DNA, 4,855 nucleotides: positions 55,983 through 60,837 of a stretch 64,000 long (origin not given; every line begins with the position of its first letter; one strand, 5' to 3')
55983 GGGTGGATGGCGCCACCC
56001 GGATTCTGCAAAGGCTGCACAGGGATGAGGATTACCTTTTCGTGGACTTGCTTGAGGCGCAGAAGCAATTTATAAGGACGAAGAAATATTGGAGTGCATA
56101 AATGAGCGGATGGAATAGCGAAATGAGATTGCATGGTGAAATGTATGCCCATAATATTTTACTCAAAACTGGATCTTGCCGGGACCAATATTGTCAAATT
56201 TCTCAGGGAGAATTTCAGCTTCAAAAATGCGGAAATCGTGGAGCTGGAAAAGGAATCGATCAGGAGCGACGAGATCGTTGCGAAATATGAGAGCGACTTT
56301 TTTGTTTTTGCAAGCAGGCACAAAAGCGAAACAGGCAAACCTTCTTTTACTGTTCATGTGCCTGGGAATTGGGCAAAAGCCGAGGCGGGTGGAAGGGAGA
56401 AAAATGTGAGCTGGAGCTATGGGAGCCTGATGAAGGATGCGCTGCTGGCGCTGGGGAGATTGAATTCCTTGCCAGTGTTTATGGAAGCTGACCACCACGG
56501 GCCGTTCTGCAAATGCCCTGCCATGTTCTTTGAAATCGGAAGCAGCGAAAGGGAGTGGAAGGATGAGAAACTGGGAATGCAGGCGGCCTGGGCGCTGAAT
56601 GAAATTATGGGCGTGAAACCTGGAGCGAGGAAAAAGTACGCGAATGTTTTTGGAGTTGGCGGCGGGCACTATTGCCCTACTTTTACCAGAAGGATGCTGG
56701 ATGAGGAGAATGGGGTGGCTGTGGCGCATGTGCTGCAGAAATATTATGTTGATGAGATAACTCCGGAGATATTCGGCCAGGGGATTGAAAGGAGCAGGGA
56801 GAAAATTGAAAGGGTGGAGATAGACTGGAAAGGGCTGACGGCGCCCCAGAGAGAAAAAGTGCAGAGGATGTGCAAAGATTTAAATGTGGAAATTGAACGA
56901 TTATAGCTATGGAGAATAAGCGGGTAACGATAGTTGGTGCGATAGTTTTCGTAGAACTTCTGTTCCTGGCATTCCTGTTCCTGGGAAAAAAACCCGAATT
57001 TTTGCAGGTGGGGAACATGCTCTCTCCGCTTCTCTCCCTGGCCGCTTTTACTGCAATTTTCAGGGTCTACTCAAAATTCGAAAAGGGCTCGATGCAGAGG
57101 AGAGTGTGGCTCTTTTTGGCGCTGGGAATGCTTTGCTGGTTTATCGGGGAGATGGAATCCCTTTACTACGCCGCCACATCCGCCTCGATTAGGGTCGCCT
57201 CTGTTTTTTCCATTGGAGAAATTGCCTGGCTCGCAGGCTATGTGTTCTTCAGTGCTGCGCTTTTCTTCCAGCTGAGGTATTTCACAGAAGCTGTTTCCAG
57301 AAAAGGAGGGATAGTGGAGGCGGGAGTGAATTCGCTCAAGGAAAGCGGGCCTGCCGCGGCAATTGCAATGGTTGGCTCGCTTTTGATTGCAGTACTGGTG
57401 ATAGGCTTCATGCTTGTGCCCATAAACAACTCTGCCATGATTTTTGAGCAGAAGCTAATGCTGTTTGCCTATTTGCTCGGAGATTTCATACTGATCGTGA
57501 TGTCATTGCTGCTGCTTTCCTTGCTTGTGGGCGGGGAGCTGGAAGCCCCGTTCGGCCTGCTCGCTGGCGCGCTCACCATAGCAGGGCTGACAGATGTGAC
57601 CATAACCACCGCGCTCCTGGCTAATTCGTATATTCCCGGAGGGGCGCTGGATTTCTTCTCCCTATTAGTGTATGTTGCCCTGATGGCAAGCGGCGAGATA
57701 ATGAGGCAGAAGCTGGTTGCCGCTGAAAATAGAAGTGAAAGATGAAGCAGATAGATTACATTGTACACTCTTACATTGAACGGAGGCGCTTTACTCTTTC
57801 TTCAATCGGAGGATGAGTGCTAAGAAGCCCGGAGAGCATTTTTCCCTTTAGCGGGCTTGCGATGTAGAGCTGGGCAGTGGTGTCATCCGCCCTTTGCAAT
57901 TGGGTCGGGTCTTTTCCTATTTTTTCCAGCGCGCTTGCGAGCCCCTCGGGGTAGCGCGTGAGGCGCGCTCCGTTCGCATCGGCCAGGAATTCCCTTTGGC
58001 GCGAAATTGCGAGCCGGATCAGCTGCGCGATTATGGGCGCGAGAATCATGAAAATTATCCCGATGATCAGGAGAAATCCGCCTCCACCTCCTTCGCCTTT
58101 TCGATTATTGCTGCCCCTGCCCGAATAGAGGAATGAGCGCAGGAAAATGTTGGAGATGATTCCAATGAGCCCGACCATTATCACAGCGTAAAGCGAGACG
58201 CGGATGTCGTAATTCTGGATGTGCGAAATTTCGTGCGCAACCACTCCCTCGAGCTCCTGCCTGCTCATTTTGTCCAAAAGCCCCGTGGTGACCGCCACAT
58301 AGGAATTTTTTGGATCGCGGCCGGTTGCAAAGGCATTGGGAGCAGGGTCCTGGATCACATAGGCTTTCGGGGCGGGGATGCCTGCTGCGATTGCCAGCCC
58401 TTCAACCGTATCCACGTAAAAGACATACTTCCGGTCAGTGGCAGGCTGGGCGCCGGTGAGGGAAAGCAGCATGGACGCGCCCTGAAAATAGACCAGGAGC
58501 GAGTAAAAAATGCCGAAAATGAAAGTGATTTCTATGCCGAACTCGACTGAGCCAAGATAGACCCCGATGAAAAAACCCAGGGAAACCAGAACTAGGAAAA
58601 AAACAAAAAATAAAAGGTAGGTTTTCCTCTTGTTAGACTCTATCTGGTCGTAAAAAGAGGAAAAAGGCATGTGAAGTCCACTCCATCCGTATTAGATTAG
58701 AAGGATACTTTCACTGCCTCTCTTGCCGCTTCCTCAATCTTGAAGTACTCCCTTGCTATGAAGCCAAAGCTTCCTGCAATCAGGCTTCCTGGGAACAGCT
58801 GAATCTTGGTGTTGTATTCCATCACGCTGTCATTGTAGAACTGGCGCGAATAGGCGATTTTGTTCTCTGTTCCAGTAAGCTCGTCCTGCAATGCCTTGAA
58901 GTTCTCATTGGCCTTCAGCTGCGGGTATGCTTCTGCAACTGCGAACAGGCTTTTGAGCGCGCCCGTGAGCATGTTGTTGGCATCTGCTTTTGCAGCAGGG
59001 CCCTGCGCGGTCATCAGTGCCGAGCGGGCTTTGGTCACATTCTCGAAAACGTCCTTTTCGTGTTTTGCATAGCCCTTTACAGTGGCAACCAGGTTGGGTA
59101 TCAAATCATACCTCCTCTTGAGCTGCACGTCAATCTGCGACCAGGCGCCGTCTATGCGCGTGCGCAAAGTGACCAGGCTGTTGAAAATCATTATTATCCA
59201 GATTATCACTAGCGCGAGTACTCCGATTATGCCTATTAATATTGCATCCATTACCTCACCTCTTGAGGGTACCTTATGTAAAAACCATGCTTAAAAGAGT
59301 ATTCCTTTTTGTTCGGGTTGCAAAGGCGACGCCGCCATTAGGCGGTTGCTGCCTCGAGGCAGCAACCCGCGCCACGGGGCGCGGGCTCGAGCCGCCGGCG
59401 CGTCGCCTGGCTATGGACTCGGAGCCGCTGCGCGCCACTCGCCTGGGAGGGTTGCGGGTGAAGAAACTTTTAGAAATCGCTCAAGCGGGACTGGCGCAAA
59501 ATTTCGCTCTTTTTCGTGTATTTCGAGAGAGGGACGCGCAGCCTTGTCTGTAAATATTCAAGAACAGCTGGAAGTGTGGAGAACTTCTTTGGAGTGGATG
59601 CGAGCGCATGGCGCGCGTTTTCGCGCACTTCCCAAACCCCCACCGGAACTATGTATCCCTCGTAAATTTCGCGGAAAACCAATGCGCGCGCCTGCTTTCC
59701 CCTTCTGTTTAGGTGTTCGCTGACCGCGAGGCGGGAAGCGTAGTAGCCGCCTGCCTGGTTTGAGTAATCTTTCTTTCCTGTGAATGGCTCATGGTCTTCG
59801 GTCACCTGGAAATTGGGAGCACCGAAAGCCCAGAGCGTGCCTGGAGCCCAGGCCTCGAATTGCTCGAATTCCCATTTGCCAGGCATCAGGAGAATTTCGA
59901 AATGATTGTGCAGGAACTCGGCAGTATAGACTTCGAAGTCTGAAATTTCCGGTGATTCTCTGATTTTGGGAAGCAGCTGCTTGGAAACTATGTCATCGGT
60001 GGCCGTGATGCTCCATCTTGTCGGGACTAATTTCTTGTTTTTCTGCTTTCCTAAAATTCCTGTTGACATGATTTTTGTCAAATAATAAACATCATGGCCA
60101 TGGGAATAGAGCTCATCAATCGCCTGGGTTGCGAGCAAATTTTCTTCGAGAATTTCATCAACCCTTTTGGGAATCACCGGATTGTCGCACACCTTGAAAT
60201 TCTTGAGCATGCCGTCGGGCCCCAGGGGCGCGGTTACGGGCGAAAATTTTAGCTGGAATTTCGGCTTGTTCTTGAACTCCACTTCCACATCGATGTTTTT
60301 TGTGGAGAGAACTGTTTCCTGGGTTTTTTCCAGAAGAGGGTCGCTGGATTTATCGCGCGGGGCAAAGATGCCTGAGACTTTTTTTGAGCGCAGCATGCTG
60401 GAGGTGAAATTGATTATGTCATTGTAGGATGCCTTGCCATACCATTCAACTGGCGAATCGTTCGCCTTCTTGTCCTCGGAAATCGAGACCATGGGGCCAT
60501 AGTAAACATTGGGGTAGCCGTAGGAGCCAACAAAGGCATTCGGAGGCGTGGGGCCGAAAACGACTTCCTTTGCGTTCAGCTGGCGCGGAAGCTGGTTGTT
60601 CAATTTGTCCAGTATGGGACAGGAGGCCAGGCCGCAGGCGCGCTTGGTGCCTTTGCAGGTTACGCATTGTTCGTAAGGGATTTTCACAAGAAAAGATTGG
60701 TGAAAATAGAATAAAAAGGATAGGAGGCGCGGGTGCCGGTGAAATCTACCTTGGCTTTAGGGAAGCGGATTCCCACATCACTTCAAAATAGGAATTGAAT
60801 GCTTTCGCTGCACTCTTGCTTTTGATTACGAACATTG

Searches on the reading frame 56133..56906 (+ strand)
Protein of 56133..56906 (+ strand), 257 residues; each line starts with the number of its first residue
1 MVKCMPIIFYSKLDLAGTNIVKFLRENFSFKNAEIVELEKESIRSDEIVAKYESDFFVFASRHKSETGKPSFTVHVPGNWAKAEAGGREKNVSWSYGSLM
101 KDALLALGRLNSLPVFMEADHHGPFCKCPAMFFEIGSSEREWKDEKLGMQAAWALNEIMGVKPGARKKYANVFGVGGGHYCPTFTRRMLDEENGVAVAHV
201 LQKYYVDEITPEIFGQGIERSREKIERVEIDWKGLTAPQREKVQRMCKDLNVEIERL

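Call 68: search_protein_families(library=pfam, proteins=[window:56133-56906:+], max_evalue=0.00001)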
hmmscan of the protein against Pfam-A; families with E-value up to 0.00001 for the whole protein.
window:56133-56906:+ (257 aa): 1 family
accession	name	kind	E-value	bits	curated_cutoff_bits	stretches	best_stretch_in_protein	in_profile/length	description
PF04414.18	tRNA_deacylase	-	2.8e-53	181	33.6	1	52-254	3-204/205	D-aminoacyl-tRNA deacylase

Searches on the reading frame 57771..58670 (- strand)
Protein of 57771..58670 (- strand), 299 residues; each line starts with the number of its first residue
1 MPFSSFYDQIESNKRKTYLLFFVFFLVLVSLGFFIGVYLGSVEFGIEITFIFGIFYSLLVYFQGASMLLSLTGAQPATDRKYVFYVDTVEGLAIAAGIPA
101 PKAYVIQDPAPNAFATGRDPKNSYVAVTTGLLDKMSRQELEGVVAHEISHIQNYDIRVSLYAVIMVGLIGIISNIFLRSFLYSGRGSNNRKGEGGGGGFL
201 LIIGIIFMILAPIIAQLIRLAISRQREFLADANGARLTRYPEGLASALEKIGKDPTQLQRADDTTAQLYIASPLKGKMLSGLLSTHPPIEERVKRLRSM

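Call 91: search_protein_families(library=pfam, proteins=[window:57771-58670:-], max_evalue=0.00001)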
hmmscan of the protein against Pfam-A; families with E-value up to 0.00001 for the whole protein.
window:57771-58670:- (299 aa): 1 family
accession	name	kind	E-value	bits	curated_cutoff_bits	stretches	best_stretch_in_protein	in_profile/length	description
PF01435.24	Peptidase_M48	-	4.6e-34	118.3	20.3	1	88-298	10-184/186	Peptidase family M48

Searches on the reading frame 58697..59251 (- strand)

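Call 91: search_protein_families(library=pfam, proteins=[window:58697-59251:-], max_evalue=0.00001)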
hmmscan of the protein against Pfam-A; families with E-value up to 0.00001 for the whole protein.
window:58697-59251:- (184 aa): 1 family
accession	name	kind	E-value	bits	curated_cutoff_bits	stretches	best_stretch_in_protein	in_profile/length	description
PF04011.17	LemA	-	5e-65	218.3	26.2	1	36-184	1-149/149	LemA family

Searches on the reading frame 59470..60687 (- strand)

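Call 91: search_protein_families(library=pfam, proteins=[window:59470-60687:-], max_evalue=0.00001)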
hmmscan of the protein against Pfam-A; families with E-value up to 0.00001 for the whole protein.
window:59470-60687:- (405 aa): 2 families
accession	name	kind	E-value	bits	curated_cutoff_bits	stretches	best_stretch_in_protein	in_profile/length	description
PF04894.17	Nre_N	-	2.4e-89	300.2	25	1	18-286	2-269/270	Archaeal Nre, N-terminal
PF04895.17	Nre_C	-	2.9e-36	124.1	27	1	301-400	2-101/110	Archaeal Nre, C-terminal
